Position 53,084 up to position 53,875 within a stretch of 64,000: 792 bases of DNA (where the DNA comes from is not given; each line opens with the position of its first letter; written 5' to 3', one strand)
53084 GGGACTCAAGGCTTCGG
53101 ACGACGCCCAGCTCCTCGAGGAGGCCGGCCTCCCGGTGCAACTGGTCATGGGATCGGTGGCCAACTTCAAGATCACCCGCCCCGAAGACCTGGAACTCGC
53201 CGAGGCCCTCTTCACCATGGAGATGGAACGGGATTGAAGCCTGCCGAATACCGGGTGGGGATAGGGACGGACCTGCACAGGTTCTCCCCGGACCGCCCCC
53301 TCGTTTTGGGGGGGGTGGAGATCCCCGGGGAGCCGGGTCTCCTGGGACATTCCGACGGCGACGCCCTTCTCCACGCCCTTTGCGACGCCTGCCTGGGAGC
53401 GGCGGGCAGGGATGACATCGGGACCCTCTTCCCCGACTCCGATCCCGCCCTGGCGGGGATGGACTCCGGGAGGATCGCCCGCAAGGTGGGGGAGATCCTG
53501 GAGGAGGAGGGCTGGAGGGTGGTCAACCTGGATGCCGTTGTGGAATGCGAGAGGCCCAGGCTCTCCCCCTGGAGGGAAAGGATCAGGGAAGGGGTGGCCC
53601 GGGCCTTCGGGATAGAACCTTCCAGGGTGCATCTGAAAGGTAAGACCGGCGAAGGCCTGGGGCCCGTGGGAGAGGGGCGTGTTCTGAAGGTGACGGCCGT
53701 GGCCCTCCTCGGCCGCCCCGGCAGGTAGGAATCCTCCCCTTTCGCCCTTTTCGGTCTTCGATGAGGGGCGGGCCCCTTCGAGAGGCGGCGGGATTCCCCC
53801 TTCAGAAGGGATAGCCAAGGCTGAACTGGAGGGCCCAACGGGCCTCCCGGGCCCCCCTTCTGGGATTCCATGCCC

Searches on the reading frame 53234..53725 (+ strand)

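Call 51: search_protein_families(library=pfam, proteins=[window:53234-53725:+], max_evalue=0.0001)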
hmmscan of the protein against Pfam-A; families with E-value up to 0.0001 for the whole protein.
window:53234-53725:+ (164 aa): 1 family
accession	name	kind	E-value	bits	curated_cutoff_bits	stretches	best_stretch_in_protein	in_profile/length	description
PF02542.21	YgbB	-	6.3e-55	186.2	26.7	1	6-159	1-154/155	YgbB family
